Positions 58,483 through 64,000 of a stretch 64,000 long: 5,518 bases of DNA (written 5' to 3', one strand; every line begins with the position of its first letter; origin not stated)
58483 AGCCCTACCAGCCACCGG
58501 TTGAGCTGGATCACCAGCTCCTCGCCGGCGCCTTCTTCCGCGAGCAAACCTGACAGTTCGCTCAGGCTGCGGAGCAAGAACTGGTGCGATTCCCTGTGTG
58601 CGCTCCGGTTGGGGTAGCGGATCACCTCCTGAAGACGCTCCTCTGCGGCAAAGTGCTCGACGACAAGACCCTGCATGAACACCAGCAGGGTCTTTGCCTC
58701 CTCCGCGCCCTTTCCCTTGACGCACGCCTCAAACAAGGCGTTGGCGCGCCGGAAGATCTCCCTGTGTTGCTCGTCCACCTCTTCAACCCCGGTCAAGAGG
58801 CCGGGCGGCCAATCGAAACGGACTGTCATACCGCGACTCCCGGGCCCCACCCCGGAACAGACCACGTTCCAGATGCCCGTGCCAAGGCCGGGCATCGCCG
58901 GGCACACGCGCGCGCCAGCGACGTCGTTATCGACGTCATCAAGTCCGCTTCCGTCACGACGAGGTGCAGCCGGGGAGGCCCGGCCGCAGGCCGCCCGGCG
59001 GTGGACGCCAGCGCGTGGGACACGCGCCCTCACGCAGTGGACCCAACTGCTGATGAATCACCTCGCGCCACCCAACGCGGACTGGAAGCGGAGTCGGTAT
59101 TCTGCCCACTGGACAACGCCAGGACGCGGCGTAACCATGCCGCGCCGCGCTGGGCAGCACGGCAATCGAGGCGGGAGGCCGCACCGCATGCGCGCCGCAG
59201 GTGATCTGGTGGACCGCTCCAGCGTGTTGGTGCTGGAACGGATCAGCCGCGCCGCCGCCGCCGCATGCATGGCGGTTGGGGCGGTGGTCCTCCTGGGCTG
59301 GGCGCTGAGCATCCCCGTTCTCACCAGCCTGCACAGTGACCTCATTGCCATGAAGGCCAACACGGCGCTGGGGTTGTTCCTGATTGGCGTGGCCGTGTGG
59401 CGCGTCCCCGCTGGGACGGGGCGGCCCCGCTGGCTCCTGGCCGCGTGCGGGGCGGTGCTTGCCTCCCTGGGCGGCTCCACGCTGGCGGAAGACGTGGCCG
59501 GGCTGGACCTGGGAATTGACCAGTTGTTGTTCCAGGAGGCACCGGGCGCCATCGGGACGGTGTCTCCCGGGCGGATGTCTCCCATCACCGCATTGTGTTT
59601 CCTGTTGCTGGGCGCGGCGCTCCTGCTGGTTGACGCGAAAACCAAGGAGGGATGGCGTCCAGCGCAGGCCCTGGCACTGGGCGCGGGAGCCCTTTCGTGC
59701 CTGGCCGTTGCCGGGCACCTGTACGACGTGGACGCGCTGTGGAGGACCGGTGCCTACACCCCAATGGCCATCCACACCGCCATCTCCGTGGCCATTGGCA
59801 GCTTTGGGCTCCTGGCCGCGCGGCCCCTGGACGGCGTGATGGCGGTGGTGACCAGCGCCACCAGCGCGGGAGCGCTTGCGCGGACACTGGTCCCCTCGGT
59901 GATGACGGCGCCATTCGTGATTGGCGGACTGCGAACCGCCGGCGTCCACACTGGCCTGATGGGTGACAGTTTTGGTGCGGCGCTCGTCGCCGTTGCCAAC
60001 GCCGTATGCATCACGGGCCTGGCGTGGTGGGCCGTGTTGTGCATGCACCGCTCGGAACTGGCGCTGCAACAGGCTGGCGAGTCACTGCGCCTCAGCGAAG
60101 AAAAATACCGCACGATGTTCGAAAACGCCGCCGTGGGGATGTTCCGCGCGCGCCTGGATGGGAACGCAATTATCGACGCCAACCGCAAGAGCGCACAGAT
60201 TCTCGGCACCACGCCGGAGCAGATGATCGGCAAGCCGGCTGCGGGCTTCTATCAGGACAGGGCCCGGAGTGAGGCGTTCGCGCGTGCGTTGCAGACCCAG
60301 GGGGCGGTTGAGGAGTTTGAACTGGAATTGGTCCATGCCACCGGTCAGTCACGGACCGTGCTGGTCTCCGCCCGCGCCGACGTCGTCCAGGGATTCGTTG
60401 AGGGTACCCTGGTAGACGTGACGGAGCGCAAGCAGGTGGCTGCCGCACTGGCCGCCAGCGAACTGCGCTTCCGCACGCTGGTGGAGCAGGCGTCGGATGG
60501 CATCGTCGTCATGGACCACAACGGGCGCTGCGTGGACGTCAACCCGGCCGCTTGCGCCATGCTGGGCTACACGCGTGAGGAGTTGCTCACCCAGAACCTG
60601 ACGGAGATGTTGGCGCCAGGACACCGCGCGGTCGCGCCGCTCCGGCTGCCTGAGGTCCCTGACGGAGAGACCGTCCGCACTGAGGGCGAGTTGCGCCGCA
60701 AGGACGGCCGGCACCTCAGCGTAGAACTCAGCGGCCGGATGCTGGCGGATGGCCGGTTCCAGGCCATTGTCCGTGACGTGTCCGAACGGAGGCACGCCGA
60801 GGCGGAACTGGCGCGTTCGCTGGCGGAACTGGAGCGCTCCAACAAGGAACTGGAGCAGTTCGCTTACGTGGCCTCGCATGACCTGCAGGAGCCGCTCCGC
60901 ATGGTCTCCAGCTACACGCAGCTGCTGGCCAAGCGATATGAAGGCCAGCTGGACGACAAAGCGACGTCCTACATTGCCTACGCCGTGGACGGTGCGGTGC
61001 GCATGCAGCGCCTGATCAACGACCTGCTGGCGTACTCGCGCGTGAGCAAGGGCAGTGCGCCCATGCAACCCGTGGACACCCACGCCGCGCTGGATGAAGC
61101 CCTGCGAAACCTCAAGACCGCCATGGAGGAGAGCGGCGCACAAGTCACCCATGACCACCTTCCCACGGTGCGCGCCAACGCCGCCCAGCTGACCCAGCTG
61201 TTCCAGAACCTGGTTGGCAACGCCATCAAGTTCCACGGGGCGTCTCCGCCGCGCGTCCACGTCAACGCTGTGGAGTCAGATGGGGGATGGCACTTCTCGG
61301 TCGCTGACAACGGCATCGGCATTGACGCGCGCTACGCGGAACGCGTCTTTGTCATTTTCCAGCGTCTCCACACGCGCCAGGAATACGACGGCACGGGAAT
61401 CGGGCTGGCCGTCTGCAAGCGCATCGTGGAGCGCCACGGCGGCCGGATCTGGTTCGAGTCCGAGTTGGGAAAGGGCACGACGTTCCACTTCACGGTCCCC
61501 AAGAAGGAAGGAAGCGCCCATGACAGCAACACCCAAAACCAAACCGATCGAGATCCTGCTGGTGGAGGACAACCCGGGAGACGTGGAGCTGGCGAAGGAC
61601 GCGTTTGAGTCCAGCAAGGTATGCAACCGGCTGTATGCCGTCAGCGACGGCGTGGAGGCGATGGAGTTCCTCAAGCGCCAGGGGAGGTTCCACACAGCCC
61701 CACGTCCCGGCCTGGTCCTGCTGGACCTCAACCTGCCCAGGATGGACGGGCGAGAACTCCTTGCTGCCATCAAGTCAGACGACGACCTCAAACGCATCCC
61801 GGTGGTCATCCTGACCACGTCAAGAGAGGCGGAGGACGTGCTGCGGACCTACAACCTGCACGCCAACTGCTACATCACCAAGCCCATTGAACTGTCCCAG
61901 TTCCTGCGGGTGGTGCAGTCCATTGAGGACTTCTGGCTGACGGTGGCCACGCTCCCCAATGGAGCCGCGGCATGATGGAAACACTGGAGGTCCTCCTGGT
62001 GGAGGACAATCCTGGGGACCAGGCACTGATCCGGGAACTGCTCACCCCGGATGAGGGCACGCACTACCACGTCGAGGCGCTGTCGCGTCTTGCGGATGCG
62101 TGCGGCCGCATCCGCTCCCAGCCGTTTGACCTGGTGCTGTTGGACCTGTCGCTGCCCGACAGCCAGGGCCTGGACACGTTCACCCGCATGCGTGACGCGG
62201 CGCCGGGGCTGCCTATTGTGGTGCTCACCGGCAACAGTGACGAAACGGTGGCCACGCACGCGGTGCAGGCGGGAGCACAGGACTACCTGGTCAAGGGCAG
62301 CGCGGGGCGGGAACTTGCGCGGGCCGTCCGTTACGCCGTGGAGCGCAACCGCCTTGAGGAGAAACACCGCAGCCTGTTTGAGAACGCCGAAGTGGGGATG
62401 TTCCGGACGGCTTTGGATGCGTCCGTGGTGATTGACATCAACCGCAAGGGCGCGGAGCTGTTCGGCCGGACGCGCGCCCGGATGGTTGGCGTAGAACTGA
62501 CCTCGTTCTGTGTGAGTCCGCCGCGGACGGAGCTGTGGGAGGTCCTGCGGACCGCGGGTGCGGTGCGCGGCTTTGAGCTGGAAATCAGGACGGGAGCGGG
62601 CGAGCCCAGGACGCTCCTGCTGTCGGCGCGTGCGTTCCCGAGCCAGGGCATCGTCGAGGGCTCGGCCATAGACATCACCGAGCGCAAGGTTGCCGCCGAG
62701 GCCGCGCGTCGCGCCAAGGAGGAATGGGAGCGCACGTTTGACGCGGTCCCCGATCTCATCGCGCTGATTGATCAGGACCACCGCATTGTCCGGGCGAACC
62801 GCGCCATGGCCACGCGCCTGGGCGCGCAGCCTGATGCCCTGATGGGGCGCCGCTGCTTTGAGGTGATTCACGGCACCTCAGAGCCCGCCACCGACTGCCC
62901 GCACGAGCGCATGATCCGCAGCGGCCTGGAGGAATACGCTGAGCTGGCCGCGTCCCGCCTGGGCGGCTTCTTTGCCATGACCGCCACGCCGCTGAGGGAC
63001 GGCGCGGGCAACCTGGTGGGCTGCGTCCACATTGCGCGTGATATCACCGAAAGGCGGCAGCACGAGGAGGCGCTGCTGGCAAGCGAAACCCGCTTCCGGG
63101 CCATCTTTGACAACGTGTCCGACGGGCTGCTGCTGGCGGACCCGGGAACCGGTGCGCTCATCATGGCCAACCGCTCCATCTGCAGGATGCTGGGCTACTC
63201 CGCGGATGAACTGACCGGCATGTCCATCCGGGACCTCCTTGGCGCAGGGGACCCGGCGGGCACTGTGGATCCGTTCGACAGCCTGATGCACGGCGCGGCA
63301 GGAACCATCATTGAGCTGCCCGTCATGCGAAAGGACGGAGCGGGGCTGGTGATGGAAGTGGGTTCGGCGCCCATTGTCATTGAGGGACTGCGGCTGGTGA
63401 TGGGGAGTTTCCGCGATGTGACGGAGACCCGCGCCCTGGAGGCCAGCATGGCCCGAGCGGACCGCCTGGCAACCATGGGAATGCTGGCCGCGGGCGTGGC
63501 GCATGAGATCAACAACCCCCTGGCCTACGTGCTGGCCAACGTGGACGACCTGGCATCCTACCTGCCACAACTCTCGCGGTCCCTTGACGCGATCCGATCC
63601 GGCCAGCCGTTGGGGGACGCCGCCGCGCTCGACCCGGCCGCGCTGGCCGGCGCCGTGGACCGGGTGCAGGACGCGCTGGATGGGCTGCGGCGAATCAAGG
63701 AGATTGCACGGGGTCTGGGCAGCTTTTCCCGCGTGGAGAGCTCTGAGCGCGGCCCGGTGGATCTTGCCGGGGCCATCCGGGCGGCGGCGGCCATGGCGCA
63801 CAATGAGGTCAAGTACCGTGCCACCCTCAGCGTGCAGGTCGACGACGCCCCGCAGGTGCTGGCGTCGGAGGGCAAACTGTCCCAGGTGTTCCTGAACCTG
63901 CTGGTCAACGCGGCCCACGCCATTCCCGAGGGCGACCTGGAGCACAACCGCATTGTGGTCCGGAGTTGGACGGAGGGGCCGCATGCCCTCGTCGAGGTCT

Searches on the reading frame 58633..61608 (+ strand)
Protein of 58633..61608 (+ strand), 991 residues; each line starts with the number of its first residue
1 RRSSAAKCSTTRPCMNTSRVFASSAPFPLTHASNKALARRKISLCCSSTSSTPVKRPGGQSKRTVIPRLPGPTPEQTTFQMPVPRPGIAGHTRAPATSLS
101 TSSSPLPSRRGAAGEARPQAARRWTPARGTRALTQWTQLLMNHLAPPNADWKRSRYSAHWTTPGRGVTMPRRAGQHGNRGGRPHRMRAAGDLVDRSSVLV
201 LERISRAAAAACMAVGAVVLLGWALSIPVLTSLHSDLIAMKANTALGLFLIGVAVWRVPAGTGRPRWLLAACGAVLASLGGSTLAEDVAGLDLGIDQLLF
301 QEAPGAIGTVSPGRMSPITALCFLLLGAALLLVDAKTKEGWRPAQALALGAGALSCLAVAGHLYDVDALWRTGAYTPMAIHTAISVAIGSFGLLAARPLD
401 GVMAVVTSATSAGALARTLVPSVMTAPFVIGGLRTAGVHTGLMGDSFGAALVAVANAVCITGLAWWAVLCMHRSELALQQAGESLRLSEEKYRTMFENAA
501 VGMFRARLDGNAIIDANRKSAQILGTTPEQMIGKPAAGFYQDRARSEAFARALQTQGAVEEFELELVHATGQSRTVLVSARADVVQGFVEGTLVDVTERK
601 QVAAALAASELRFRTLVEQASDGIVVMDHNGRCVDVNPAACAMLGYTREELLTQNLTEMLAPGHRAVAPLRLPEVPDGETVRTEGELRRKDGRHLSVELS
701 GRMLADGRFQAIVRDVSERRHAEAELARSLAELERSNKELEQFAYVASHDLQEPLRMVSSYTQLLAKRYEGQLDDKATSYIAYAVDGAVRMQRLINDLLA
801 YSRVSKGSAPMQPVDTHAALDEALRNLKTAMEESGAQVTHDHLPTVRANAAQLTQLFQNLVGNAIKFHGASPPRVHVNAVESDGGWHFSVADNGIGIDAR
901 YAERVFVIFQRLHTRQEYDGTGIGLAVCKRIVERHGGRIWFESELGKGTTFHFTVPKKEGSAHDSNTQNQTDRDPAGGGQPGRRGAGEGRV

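Call 28: search_protein_families(library=pfam, proteins=[window:58633-61608:+], max_evalue=0.0001)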
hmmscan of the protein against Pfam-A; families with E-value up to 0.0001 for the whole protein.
window:58633-61608:+ (991 aa): 7 families
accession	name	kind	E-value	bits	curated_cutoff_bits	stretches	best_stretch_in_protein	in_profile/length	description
PF02518.31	HATPase_c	-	3.4e-28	98.7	26.4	1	850-958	3-110/111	Histidine kinase-, DNA gyrase B-, and HSP90-like ATPase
PF13426.13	PAS_9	-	4.2e-23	82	27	2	621-718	1-103/103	PAS domain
PF00989.32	PAS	-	8.3e-23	81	22.6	2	612-715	2-112/113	PAS fold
PF13188.13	PAS_8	-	4.5e-21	74.4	21.8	2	612-665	2-55/65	PAS domain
PF08448.16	PAS_4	-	3.2e-17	63.2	23.1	1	617-720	1-109/110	PAS fold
PF00512.31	HisKA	-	2.8e-11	43.7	26.9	1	740-805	2-64/66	His Kinase A (phospho-acceptor) domain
PF08447.18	PAS_3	-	2.4e-09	37.7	25.6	1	635-706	3-77/89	PAS fold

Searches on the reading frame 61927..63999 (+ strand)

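Call 28: search_protein_families(library=pfam, proteins=[window:61927-63999:+], max_evalue=0.0001)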
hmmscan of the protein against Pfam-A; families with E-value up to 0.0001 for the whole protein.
window:61927-63999:+ (691 aa): 7 families
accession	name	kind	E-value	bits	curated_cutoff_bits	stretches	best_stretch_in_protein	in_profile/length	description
PF13426.13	PAS_9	-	5.9e-35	120.1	27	3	275-375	1-103/103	PAS domain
PF08448.16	PAS_4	-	4.3e-33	114.3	23.1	2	271-378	1-110/110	PAS fold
PF13188.13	PAS_8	-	3.5e-27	93.8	21.8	3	389-440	2-49/65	PAS domain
PF00989.32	PAS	-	4.6e-24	85.1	22.6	2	389-498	2-113/113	PAS fold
PF00072.30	Response_reg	-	2.2e-23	83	30.2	1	22-134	1-110/111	Response regulator receiver domain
PF12860.13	PAS_7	-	1.6e-07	31.9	27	0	394-504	1-113/115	PAS fold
PF08447.18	PAS_3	-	4.8e-06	27.2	25.6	0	412-472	2-64/89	PAS fold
